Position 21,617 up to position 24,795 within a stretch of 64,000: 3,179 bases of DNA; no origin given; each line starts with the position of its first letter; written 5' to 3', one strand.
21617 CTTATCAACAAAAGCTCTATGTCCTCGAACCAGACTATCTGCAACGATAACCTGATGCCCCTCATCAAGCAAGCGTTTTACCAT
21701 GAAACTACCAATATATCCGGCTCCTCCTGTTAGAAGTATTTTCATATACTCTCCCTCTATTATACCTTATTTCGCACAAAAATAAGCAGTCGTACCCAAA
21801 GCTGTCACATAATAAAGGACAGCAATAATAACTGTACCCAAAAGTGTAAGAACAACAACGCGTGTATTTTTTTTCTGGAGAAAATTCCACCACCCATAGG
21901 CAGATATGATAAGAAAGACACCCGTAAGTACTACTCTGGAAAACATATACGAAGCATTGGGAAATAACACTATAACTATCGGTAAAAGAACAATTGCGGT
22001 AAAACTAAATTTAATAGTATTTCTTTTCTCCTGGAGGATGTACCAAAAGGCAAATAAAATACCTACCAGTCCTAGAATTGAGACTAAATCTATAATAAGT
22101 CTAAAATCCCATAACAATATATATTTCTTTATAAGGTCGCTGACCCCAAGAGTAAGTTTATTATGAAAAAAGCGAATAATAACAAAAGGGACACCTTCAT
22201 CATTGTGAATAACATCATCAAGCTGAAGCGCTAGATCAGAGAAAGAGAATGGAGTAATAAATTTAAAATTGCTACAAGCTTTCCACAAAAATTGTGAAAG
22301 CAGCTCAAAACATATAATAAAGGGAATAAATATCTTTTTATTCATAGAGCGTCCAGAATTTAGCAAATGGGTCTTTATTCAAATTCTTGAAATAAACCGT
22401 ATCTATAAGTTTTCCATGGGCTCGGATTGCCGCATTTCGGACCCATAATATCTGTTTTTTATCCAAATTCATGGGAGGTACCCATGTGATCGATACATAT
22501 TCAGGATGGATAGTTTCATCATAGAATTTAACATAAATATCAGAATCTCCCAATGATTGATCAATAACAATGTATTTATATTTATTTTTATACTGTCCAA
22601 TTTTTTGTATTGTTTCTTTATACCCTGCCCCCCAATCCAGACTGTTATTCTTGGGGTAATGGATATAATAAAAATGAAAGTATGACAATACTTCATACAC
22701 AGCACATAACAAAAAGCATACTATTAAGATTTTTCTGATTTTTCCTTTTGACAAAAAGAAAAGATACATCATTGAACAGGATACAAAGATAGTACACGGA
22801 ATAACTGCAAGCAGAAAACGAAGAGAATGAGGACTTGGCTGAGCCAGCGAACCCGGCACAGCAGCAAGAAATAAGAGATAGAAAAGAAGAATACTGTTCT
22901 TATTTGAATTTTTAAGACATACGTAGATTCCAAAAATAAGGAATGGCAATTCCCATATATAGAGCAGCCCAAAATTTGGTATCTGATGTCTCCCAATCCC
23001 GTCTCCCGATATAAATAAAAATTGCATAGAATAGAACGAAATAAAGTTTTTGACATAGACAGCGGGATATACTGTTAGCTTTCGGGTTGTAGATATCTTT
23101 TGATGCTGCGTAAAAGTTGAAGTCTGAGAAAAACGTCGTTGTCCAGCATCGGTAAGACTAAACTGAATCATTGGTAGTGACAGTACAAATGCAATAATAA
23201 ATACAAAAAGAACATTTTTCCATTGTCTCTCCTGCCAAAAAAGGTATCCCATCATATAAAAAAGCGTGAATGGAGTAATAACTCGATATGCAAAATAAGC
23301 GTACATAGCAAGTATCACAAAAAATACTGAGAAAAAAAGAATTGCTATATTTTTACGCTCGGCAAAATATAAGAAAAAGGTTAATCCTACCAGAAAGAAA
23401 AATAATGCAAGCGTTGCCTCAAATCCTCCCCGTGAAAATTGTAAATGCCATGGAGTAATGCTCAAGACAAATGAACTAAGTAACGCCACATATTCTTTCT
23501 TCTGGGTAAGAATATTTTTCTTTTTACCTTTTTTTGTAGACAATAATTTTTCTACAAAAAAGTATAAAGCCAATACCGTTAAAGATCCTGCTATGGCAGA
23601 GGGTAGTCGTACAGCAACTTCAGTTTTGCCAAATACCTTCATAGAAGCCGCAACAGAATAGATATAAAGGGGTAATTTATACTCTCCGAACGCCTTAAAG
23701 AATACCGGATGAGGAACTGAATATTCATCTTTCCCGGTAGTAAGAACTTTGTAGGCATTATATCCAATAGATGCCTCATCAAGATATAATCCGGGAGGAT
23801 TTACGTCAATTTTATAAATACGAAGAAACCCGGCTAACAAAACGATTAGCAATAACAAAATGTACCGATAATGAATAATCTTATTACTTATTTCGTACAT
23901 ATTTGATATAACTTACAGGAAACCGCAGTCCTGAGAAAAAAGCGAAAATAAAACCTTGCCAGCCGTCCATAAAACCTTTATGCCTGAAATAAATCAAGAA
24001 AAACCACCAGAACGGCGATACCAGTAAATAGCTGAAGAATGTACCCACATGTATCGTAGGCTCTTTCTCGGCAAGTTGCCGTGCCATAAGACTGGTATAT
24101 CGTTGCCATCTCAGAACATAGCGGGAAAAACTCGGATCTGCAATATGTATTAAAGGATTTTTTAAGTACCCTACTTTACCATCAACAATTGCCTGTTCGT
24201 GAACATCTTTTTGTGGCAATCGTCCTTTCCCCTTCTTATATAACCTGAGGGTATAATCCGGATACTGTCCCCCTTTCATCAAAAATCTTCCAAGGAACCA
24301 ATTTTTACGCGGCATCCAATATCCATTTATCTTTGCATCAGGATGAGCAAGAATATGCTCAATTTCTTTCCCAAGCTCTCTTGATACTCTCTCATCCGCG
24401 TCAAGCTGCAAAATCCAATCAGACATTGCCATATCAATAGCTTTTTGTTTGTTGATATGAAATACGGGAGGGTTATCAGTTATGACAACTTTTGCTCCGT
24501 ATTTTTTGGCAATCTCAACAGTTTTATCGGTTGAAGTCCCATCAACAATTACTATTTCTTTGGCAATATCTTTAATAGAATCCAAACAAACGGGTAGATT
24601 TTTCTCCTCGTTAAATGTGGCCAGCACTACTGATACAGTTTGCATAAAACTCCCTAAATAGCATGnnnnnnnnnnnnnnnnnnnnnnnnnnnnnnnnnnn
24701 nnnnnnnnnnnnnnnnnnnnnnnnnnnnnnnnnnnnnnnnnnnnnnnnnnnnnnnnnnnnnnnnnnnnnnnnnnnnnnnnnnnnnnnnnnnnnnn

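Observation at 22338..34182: Alternating tandem array of four GT39-like and three 'family B' membrane-protein paralogs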

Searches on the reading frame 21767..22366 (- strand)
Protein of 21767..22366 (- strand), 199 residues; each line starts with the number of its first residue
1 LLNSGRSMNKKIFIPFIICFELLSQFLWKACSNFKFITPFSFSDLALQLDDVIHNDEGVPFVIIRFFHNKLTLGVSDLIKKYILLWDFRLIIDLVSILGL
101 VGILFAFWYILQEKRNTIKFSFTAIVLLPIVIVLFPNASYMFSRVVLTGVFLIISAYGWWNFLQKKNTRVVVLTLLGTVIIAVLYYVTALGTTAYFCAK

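Call 4: search_protein_families(library=pfam, proteins=[window:21767-22366:-], max_evalue=0.1)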
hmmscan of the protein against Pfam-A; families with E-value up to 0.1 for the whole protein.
window:21767-22366:- (199 aa): 2 families
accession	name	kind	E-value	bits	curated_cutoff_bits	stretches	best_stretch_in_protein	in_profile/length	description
PF04973.17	NMN_transporter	-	0.0001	22.8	27.3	1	96-192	1-95/175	Nicotinamide mononucleotide transporter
PF04932.20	Wzy_C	-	0.046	13.9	31.7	1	142-189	14-61/149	O-Antigen ligase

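Call 58: search_protein_families(library=ncbifam, proteins=[window:21767-22366:-], max_evalue=0.01)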
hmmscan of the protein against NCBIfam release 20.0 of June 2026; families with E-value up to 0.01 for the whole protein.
window:21767-22366:- (199 aa): 0 families

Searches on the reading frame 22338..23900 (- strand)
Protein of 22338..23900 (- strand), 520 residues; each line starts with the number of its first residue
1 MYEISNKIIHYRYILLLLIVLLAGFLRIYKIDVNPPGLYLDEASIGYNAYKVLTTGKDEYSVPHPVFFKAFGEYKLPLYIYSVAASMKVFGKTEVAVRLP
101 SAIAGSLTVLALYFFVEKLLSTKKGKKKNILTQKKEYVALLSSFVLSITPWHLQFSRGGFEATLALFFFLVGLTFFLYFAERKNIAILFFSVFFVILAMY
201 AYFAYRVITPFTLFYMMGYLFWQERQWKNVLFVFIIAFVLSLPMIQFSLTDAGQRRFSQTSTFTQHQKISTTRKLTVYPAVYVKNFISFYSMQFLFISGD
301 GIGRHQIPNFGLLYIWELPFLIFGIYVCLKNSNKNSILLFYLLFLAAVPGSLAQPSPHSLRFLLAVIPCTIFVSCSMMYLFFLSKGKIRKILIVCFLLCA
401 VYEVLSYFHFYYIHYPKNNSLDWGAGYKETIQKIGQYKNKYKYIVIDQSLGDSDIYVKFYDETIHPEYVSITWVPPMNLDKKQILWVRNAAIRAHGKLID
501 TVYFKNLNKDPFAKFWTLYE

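Call 4: search_protein_families(library=pfam, proteins=[window:22338-23900:-], max_evalue=0.1)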
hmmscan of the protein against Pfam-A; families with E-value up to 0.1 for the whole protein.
window:22338-23900:- (520 aa): 1 family
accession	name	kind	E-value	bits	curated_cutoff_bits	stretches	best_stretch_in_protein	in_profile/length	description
PF13231.12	PMT_2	-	6.6e-07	30.1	26.1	1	77-241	4-152/160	Dolichyl-phosphate-mannose-protein mannosyltransferase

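Call 18: find_homologous_proteins(query=A1, max_evalue=1e-10)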
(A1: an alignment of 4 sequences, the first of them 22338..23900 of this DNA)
Query A1 (4 sequences) (520 aa, profile of the alignment): 2760 proteins with E <= 1e-10 among 8000 candidates; the best 120 are listed.
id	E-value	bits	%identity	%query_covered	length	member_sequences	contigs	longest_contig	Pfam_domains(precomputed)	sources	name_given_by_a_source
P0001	1.7e-212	725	100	100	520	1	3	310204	PF13231.13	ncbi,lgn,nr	ncbi:MAG TPA: glycosyltransferase family 39 protein [Candidatus Saccharimonadales bacterium]|nr:glyc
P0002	1.2e-195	670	33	88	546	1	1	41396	PF13231.13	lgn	-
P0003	3.3e-177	609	32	87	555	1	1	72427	PF02366.25,PF13231.13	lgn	-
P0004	7.4e-177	608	34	86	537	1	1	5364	PF02366.25,PF13231.13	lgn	-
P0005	3.2e-175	602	33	83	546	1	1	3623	PF02366.25,PF13231.13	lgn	-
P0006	1.3e-174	600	33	87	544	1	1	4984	PF02366.25,PF13231.13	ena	-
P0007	3.1e-174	599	33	88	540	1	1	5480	PF02366.25,PF13231.13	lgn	-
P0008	5.0e-174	598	33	83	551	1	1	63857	PF02366.25,PF13231.13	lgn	-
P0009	2.4e-173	596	33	89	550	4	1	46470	PF02366.25,PF13231.13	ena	-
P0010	8.5e-173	594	31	88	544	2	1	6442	PF02366.25,PF13231.13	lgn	-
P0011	4.0e-171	589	32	89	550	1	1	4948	PF02366.25,PF13231.13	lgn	-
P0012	3.9e-170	585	31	88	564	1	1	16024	PF02366.25,PF13231.13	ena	-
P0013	6.0e-170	585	31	86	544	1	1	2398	PF02366.25,PF13231.13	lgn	-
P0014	1.3e-169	584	33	86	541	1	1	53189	PF02366.25,PF13231.13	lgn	-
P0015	2.7e-169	583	33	87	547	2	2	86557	PF02366.25,PF13231.13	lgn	-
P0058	1.0e-158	548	62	95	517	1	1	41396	PF13231.13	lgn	-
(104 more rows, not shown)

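Call 19: find_encoding_contigs(protein=P0058, flank=10000, max_places=3)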
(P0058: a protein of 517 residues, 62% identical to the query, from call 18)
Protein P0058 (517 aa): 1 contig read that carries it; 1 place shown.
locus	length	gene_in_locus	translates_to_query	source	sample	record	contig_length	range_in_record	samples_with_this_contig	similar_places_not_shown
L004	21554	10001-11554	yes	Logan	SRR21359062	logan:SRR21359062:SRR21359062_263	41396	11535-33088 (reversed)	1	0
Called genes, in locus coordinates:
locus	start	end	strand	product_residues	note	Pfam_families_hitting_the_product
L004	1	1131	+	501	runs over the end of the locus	PF13231:PMT_2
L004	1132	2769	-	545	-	PF02366:PMT, PF13231:PMT_2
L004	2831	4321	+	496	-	-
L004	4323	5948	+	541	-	PF02366:PMT (weak), PF13231:PMT_2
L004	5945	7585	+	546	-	PF13231:PMT_2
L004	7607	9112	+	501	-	PF13231:PMT_2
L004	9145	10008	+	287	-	PF00535:Glycos_transf_2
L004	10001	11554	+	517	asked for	PF13231:PMT_2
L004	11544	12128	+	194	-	-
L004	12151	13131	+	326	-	PF01073:3Beta_HSD, PF01370:Epimerase, PF02719:Polysacc_synt_2, PF04321:RmlD_sub_bind, PF05368:NmrA (weak), PF07993:NAD_binding_4 (faint), PF13460:NAD_binding_10, PF16363:GDP_Man_Dehyd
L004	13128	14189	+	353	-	PF13439:Glyco_transf_4, PF13579:Glyco_trans_4_4 (faint), PF00534:Glycos_transf_1, PF13692:Glyco_trans_1_4, PF13524:Glyco_trans_1_2, PF20706:GT4-conflict (weak)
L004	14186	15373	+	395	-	-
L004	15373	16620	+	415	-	PF01943:Polysacc_synt, PF13440:Polysacc_synt_3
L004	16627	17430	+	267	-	PF00535:Glycos_transf_2, PF10111:Glyco_tranf_2_2 (weak)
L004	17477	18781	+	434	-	PF01943:Polysacc_synt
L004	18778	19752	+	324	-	PF00535:Glycos_transf_2, PF10111:Glyco_tranf_2_2 (faint), PF13641:Glyco_tranf_2_3 (faint), PF13632:Glyco_trans_2_3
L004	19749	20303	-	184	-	PF00908:dTDP_sugar_isom, PF14667:Polysacc_synt_C (weak)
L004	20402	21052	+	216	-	PF00970:FAD_binding_6, PF00175:NAD_binding_1 (faint)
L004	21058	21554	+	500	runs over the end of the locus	PF04055:Radical_SAM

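Call 20: find_encoding_contigs(protein=P0001, flank=10000, max_places=4)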
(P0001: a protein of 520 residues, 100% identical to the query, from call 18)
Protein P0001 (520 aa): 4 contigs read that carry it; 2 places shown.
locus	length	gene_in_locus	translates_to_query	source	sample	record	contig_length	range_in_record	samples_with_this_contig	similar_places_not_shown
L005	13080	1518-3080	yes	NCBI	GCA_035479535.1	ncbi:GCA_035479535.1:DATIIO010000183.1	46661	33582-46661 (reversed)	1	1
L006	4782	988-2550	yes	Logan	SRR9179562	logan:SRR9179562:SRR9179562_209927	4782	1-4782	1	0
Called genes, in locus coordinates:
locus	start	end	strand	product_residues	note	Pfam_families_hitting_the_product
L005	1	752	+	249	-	?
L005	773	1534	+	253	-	PF00535:Glycos_transf_2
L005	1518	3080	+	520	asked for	PF13231:PMT_2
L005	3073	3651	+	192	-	-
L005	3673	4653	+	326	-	PF01073:3Beta_HSD, PF01370:Epimerase, PF02719:Polysacc_synt_2, PF04321:RmlD_sub_bind, PF05368:NmrA (weak), PF07993:NAD_binding_4 (faint), PF13460:NAD_binding_10, PF16363:GDP_Man_Dehyd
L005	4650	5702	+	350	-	PF13439:Glyco_transf_4, PF00534:Glycos_transf_1, PF13692:Glyco_trans_1_4, PF13524:Glyco_trans_1_2, PF20706:GT4-conflict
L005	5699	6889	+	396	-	PF04188:Mannosyl_trans2 (weak)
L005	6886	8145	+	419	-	PF01943:Polysacc_synt, PF13440:Polysacc_synt_3 (weak)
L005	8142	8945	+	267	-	PF00535:Glycos_transf_2, PF10111:Glyco_tranf_2_2 (weak)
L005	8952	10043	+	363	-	PF13439:Glyco_transf_4, PF20706:GT4-conflict, PF00534:Glycos_transf_1, PF13692:Glyco_trans_1_4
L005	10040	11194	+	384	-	PF00155:Aminotran_1_2 (weak), PF01041:DegT_DnrJ_EryC1, PF01212:Beta_elim_lyase (weak)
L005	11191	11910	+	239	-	PF13302:Acetyltransf_3 (weak), PF13420:Acetyltransf_4 (weak), PF00583:Acetyltransf_1, PF13673:Acetyltransf_10, PF13508:Acetyltransf_7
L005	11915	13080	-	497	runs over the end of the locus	-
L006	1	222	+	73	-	?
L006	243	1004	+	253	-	PF00535:Glycos_transf_2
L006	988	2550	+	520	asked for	PF13231:PMT_2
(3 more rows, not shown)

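Call 58: search_protein_families(library=ncbifam, proteins=[window:22338-23900:-], max_evalue=0.01)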
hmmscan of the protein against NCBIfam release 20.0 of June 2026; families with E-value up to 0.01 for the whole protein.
window:22338-23900:- (520 aa): 1 family
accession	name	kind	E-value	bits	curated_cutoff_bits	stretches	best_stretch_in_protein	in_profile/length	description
TIGR03663.1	TIGR03663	subfamily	3.6e-07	29.6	126.25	1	15-284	3-225/435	flippase activity-associated protein Agl23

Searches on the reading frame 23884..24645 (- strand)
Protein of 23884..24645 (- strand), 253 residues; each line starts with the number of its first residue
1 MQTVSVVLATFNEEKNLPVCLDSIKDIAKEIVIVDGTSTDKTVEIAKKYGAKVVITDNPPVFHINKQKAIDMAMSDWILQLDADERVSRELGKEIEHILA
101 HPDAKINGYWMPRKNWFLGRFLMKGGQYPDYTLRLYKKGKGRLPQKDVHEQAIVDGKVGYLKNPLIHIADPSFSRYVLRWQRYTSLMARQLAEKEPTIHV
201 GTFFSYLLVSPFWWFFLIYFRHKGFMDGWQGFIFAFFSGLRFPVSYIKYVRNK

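Call 4: search_protein_families(library=pfam, proteins=[window:23884-24645:-], max_evalue=0.1)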
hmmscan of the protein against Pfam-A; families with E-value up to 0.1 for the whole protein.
window:23884-24645:- (253 aa): 2 families
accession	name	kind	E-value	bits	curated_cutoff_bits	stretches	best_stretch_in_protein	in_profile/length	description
PF00535.33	Glycos_transf_2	-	6.1e-20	72.3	23.3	1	5-103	1-108/168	Glycosyl transferase family 2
PF13704.12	Glyco_tranf_2_4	-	0.00013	22.8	27.5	1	12-85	2-82/98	Glycosyl transferase family 2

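Call 58: search_protein_families(library=ncbifam, proteins=[window:23884-24645:-], max_evalue=0.01)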
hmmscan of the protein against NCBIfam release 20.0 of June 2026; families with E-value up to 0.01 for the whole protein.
window:23884-24645:- (253 aa): 14 families
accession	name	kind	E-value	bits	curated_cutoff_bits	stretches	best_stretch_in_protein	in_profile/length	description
TIGR04283.1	glyco_like_mftF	equivalog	2.7e-13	50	182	1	4-108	1-106/221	TIGR04283 family arsenosugar biosynthesis glycosyltransferase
TIGR04195.1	S_glycosyl_SunS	equivalog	6.4e-13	48.3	350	1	4-91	59-147/421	SunS family peptide S-glycosyltransferase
TIGR04182.1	glyco_TIGR04182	equivalog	7.8e-09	35.3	325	1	4-86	2-84/293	S-layer glycoprotein N-glycosyltransferase AglJ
NF010496.0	PRK13915.1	equivalog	1e-08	34.6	262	1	2-58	31-93/307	glucosyl-3-phosphoglycerate synthase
NF007482.0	PRK10073.1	equivalog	3.1e-08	33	423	1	2-95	6-106/334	glycosyltransferase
NF041391.1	DPhHxTase_Halo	equivalog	1.4e-07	30.7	375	1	9-86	2-80/213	dolichyl-phosphate hexose transferase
NF045692.1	OglycostaseCruG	equivalog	1.6e-06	27.3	600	1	2-91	41-144/386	2'-O-glycosyltransferase CruG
NF038302.1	EPS_HpsE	equivalog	3.1e-06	26.4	300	1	4-86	3-98/307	hormogonium polysaccharide biosynthesis glycosyltransferase HpsE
NF041875.1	EPS_EpsD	equivalog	2.9e-05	23.6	370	1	4-103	1-106/325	exopolysaccharide biosynthesis glycosyltransferase EpsD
NF047683.1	TeichurnBiosyTuaG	equivalog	9.2e-05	22.2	400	1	3-98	7-111/252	teichuronic acid biosynthesis protein TuaG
NF058614.1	PPMAGASynPpgS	equivalog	0.00033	20.1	370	1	4-54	2-52/226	polyprenyl-phospho-N-acetylgalactosaminyl synthase PpgS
NF053739.1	GlytfEpsEBac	equivalog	0.00087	18.3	450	1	4-104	3-113/265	glycosyltransferase EpsE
NF050050.1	ProtGlycPglI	equivalog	0.0013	18.2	500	1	2-87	2-96/306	GalNAc(5)-diNAcBac-PP-undecaprenol beta-1,3-glucosyltransferase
TIGR03937.1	PgaC_IcaA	equivalog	0.005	15.8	422.3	1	2-84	45-135/407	poly-beta-1,6-N-acetyl-D-glucosamine synthase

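Call 68: search_solved_structures(query=window:23884-24645:-, max_evalue=0.001)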
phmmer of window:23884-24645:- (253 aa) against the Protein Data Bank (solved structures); distinct sequences matched with E-value up to 0.001: 10.
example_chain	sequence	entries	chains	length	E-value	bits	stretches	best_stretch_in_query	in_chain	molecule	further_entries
22ao_A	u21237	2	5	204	5.5e-11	45.6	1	4-157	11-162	GmaR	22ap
7msp_A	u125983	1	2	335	2.5e-09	40.2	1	3-93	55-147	SPbeta prophage-derived glycosyltransferase SunS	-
7msn_A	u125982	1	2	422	3.8e-09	39.6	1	3-93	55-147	SPbeta prophage-derived glycosyltransferase SunS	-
7msk_A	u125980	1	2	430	1.6e-07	34.2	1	6-86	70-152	Glyco_trans_2-like domain-containing protein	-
6p61_A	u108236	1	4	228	1.1e-05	28.3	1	3-96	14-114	Glycosyltransferase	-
9omj_A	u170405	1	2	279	0.00024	23.8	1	4-84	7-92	Glycosyltransferase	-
9omm_A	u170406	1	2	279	0.00024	23.8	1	4-84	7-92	Glycosyltransferase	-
9omh_A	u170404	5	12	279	0.00025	23.8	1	4-84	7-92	Glycosyltransferase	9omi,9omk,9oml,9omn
5tze_C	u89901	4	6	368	0.00049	22.8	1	4-95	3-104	Glycosyl transferase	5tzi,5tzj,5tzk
5tz8_A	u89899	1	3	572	0.001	21.8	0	4-95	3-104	Glycosyl transferase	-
